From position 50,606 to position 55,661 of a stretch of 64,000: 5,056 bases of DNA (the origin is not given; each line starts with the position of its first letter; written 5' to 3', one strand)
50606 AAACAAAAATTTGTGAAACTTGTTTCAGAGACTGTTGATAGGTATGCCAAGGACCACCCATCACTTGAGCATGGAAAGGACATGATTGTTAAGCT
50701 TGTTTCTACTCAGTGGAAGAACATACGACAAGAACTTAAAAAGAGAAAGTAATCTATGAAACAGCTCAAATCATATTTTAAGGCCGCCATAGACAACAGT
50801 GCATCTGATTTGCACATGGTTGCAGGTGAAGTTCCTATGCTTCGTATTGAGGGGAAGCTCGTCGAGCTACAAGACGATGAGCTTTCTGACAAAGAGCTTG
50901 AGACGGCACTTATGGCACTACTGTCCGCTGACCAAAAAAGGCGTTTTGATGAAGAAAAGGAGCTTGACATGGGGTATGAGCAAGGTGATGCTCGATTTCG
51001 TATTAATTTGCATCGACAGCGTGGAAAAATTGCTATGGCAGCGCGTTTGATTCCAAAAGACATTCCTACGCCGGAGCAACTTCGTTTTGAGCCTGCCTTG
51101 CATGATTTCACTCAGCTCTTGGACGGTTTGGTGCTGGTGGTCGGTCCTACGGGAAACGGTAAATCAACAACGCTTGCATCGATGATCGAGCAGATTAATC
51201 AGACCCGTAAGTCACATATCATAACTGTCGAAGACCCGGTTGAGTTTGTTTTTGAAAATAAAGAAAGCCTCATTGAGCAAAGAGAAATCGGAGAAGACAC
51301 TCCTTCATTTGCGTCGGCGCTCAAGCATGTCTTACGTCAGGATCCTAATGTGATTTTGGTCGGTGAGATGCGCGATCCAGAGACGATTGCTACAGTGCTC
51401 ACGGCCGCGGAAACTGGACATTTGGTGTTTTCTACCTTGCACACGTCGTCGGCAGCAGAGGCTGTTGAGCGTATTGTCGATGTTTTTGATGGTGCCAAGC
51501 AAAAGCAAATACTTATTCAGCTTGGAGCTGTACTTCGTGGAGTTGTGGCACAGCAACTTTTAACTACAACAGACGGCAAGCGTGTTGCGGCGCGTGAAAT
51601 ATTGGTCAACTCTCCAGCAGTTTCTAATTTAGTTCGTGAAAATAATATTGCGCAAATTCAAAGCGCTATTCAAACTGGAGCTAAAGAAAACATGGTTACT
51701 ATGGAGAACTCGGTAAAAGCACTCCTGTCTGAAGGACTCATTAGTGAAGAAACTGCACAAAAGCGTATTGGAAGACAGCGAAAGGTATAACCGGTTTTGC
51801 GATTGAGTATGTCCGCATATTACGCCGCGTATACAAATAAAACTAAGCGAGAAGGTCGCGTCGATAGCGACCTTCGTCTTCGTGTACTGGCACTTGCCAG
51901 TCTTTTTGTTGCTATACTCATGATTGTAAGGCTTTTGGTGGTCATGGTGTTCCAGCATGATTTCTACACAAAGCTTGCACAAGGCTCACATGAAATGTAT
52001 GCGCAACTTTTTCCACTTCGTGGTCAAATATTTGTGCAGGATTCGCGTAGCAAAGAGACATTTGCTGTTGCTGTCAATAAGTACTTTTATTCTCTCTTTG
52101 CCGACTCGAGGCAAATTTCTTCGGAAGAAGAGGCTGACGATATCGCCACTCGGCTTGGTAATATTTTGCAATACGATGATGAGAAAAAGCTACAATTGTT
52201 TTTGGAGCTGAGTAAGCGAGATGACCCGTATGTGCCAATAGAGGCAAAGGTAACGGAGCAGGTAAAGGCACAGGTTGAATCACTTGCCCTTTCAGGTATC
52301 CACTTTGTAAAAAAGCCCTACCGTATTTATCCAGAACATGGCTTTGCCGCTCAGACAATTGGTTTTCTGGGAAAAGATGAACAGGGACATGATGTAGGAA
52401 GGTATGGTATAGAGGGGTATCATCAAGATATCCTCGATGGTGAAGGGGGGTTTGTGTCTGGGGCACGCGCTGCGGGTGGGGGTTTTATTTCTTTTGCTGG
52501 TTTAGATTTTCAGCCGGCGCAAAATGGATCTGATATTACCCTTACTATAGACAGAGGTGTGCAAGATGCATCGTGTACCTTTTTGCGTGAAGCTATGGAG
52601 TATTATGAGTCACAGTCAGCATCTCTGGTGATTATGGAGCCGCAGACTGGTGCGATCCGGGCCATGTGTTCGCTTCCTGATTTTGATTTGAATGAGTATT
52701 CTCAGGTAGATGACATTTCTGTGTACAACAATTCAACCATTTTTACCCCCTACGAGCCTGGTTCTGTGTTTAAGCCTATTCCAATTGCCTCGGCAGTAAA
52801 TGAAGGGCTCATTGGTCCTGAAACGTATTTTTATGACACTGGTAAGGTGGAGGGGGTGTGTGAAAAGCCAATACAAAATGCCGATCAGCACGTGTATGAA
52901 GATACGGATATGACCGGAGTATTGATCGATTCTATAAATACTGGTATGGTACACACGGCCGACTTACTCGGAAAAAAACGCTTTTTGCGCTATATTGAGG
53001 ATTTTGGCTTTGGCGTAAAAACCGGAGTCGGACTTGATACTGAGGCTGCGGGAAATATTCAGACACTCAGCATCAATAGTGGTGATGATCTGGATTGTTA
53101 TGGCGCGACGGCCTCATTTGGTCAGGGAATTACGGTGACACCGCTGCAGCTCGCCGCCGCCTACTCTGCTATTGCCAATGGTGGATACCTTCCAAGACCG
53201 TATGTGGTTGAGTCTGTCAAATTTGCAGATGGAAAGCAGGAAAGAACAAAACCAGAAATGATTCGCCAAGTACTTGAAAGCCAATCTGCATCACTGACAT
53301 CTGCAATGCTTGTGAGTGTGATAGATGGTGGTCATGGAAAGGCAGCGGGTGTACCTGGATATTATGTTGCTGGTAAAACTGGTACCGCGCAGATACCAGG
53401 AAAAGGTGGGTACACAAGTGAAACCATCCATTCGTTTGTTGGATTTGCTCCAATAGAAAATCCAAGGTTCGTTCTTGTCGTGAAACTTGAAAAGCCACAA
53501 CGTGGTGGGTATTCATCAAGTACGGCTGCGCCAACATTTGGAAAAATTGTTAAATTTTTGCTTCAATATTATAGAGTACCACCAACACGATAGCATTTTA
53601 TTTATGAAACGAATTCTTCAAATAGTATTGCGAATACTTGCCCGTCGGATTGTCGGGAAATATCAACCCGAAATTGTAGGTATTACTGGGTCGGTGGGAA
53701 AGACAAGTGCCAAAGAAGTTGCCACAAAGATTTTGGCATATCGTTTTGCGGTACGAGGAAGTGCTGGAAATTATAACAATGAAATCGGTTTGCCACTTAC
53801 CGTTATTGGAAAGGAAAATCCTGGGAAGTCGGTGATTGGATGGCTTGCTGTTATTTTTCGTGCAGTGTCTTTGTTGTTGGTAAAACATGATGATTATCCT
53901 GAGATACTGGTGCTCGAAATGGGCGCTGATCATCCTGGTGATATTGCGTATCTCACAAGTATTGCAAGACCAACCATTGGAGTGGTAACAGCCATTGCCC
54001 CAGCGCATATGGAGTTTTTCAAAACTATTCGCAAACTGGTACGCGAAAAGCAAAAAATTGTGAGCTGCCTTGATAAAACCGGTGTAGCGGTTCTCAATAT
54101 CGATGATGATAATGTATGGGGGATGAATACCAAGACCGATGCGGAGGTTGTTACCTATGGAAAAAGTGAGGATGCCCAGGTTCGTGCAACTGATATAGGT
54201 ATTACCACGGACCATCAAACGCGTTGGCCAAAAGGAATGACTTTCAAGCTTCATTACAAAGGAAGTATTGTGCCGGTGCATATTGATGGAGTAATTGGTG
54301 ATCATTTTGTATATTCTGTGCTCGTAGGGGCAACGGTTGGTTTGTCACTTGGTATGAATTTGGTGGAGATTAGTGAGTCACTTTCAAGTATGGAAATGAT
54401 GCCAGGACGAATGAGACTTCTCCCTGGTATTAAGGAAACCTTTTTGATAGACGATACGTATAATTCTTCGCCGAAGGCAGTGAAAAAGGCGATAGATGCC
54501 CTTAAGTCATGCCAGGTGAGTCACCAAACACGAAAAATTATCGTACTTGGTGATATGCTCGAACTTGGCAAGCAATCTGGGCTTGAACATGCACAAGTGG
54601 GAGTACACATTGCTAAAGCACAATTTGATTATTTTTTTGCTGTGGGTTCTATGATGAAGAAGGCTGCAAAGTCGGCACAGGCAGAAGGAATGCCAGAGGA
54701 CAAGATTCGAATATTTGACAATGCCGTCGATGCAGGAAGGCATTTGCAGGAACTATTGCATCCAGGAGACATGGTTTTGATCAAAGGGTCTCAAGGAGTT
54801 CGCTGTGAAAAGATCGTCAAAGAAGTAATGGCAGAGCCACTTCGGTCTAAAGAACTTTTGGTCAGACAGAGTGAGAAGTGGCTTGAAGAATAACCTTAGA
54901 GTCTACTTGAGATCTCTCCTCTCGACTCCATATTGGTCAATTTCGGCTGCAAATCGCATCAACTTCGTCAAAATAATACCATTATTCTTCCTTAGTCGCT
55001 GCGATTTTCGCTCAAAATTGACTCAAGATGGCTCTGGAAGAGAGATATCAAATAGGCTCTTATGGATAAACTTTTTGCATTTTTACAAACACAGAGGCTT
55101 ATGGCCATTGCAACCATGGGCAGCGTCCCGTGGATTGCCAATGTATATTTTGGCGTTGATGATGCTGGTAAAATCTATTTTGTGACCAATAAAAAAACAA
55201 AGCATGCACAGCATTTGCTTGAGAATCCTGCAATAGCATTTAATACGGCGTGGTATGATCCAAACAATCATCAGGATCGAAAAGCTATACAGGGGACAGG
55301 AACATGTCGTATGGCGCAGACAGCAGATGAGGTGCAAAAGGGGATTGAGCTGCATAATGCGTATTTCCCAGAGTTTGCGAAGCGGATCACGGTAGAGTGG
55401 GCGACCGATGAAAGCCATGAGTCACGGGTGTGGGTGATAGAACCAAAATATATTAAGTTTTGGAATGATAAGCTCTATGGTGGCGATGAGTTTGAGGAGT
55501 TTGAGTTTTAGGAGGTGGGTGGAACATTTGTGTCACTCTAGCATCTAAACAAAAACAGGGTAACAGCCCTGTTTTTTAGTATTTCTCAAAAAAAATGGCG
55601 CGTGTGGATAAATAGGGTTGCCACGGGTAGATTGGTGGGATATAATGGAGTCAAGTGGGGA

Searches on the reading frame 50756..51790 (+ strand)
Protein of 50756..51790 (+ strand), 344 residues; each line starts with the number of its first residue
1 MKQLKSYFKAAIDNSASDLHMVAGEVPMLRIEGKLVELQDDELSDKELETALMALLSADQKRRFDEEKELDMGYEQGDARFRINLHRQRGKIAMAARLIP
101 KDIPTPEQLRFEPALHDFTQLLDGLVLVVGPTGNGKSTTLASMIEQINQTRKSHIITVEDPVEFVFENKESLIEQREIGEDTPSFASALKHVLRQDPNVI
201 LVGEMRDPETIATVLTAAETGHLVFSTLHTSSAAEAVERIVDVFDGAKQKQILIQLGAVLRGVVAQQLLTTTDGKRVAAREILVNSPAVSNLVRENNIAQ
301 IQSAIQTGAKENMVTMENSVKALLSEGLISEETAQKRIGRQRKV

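Call 29: search_protein_families(library=ncbifam, proteins=[window:50756-51790:+], max_evalue=0.001)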
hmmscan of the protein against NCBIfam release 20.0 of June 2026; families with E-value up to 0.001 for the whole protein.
window:50756-51790:+ (344 aa): 18 families
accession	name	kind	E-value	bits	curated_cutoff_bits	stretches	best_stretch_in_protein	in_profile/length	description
TIGR01420.1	pilT_fam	subfamily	1.3e-123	412.6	319.1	1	4-337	2-337/343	PilT/PilU family type 4a pilus ATPase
TIGR02525.1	plasmid_TraJ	equivalog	4.6e-54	183.8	368.3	1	29-339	37-368/372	plasmid transfer ATPase TraJ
TIGR02524.1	dot_icm_DotB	equivalog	4.5e-51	174.1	463.3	1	13-332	15-348/358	Dot/Icm type IV secretion system ATPase DotB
NF041000.1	ATPase_ComGA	equivalog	8.3e-39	133.2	300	1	7-270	3-266/267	competence type IV pilus ATPase ComGA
TIGR02533.1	type_II_gspE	equivalog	4.8e-38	131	630.25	1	122-269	242-379/486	type II secretion system ATPase GspE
NF007755.0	PRK10436.1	equivalog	1.3e-37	129.5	617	1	4-268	89-354/465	type II secretion system protein GspE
TIGR02538.1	type_IV_pilB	equivalog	5.2e-36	124.4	675.65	1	10-243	191-432/564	type IV-A pilus assembly ATPase PilB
NF053534.1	T4PilAsmATPsTfpB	equivalog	1e-33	116.6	850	1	116-301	329-502/584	type IV pilus assembly ATPase TfpB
NF058587.1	archaellum_moto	equivalog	2.6e-16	59.5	550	1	126-240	278-393/527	archaellum flagellar ATPase motor FlaI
TIGR02782.1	TrbB_P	equivalog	1.7e-14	53.9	304.55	1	126-253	139-265/303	P-type conjugative transfer ATPase TrbB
TIGR02788.1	VirB11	equivalog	3.1e-14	52.7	249.95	1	126-245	147-267/308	P-type DNA transfer ATPase VirB11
TIGR03819.1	heli_sec_ATPase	hypoth_equivalog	1.1e-11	44.5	373.15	1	126-276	181-333/340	TadA family conjugal transfer-associated ATPase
NF010469.0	PRK13894.1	subfamily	3.7e-11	42.9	508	1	126-244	152-268/320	conjugal transfer ATPase TrbB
NF010407.0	PRK13833.1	subfamily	6e-11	42.3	499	1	126-283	147-298/323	conjugal transfer protein TrbB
NF010425.0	PRK13851.1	equivalog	2.4e-09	36.5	461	1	126-249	165-289/344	type IV secretion system protein VirB11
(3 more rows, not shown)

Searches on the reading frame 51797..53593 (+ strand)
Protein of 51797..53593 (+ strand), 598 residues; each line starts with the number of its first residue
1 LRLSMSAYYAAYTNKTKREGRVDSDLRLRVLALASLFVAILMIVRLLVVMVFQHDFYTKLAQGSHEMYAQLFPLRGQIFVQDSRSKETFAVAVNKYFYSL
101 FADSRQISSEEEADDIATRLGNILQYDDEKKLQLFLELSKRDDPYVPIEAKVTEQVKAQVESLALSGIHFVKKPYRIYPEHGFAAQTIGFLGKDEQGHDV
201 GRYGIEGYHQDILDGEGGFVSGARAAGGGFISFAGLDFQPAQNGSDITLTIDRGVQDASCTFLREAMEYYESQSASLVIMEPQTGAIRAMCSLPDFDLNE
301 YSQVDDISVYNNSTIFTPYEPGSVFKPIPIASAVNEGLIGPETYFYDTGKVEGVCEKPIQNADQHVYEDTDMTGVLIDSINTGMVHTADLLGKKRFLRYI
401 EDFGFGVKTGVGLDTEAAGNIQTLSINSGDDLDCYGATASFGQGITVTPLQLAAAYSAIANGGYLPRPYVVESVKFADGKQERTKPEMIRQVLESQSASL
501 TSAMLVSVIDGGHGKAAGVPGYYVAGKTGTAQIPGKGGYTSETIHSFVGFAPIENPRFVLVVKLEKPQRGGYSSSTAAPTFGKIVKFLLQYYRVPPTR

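Call 29: search_protein_families(library=ncbifam, proteins=[window:51797-53593:+], max_evalue=0.001)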
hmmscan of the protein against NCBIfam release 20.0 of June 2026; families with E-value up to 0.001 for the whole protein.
window:51797-53593:+ (598 aa): 25 families
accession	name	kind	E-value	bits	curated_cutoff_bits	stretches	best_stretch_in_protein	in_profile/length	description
TIGR02214.1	spoVD_pbp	equivalog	1e-101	341.2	688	1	32-597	6-563/636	stage V sporulation protein D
TIGR03423.1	pbp2_mrdA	equivalog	1.8e-78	264.6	455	1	27-589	2-591/593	penicillin-binding protein 2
NF053573.1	PBP2_PenA_Neis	exception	2.1e-61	208.2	1105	1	14-597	16-569/572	peptidoglycan D,D-transpeptidase PBP2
NF038271.1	strep_PBP2X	exception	2.1e-50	171.7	1050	1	29-569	24-595/750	penicillin-binding protein PBP2X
NF011685.0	PRK15105.1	subfamily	8.6e-46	156.7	737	1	38-594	34-563/588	peptidoglycan glycosyltransferase FtsI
TIGR02074.1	PBP_1a_fam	subfamily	1.5e-35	123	508.75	1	241-552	220-496/535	PBP1A family penicillin-binding protein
NF051842.1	PBP4_5_Efaec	equivalog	1.3e-29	103.1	700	1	109-577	194-657/668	penicillin-binding protein PBP4(5)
NF008061.0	PRK10795.1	equivalog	4.4e-28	98.2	962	1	37-589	26-609/634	peptidoglycan DD-transpeptidase MrdA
NF051885.1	tranpepglycosPbpC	equivalog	7.3e-20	71.1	900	1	247-532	294-545/632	multimodular transpeptidase-transglycosylase PbpC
NF038276.1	strep_PBP2A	exception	1.4e-19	69.9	1100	1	262-534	342-582/716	penicillin-binding protein PBP2A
NF038278.1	strep_PBP2B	exception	5.4e-18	64.8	975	1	240-562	300-650/678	penicillin-binding protein PBP2B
NF038272.1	strep_PBP1A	exception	5.1e-16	58.1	1075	1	302-532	347-560/658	penicillin-binding protein PBP1A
TIGR02073.1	PBP_1c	equivalog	1.7e-12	46.8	494.2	1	242-531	239-494/728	penicillin-binding protein 1C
NF033378.1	MECD_PBP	exception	2.2e-11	42.8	1450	1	140-585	208-662/678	PBP2a family beta-lactam-resistant peptidoglycan transpeptidase MecD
NF000237.1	MECA_PBP2A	equivalog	4.1e-11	41.9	750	1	239-583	316-651/668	PBP2a family beta-lactam-resistant peptidoglycan transpeptidase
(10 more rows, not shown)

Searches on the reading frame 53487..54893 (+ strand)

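Call 29: search_protein_families(library=ncbifam, proteins=[window:53487-54893:+], max_evalue=0.001)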
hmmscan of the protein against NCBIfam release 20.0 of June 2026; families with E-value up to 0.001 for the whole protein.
window:53487-54893:+ (468 aa): 18 families
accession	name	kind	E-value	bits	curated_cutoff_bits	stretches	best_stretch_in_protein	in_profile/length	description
TIGR01143.1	murF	subfamily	4e-87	292.9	288.6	2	127-445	115-416/418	UDP-N-acetylmuramoyl-tripeptide--D-alanyl-D-alanine ligase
NF008896.0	PRK11929.1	equivalog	2.6e-79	267.2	1023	2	129-448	647-957/965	bifunctional UDP-N-acetylmuramoyl-L-alanyl-D-glutamate--2,6-diaminopimelate ligase MurE/UDP-N-acetylmuramoyl-tripeptide--D-alanyl-D-alanine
NF010693.0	PRK14093.1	equivalog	1.4e-52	178.9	544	2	138-447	160-464/479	UDP-N-acetylmuramoylalanyl-D-glutamyl-2,6-diaminopimelate--D-alanyl-D-alanine ligase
NF008041.0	PRK10773.1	equivalog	2.5e-48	164.9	551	2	127-447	141-447/453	UDP-N-acetylmuramoyl-tripeptide--D-alanyl-D-alanine ligase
NF008897.0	PRK11930.1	equivalog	1.5e-42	145.6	804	2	128-448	149-454/822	bifunctional UDP-N-acetylmuramoyl-tripeptide:D-alanyl-D-alanine ligase/alanine racemase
NF001126.0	PRK00139.1-4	equivalog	8.1e-23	80.7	373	1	164-355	196-375/486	UDP-N-acetylmuramoyl-L-alanyl-D-glutamate--2,6-diaminopimelate ligase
TIGR01087.1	murD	equivalog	2.5e-22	79.6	211.95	1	158-431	168-414/441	UDP-N-acetylmuramoyl-L-alanine--D-glutamate ligase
NF001124.0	PRK00139.1-2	equivalog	9.3e-18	64.2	476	1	43-355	91-384/500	UDP-N-acetylmuramoyl-L-alanyl-D-glutamate--2,6-diaminopimelate ligase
TIGR01085.1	murE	subfamily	1.1e-17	64.1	257.3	1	164-354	180-364/472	UDP-N-acetylmuramyl-tripeptide synthetase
TIGR01082.1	murC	equivalog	3.9e-17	62.5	335.1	1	161-353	167-350/449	UDP-N-acetylmuramate--L-alanine ligase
NF053645.1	pMurC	equivalog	1.3e-13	50.5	560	1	139-230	156-249/492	pseudomurein biosynthesis peptide ligase pMurC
NF053648.1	pMurE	equivalog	4.1e-13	48.9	600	1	155-343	183-352/464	pseudomurein biosynthesis peptide ligase pMurE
TIGR02068.2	cya_phycin_syn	equivalog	4.7e-13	48.1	850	1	163-446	566-860/862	cyanophycin synthetase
NF010623.0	PRK14016.1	subfamily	1.4e-12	46.6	877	1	163-449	567-865/871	cyanophycin synthetase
NF010628.0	PRK14022.1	equivalog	9.2e-12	44.4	536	1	164-355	203-374/483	UDP-N-acetylmuramoyl-L-alanyl-D-glutamate--L-lysine ligase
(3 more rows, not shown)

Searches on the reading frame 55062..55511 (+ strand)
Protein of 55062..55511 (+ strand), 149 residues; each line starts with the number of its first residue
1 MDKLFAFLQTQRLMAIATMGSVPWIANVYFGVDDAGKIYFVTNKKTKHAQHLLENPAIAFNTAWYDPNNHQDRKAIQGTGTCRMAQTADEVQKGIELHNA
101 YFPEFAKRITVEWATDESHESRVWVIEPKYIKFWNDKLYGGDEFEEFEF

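Call 29: search_protein_families(library=ncbifam, proteins=[window:55062-55511:+], max_evalue=0.001)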
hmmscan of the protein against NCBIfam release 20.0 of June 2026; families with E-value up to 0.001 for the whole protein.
window:55062-55511:+ (149 aa): 1 family
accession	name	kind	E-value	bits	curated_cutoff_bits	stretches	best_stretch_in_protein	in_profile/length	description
NF002900.0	PRK03467.1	equivalog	1.2e-05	25.1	176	1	7-139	13-134/150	YhbP family protein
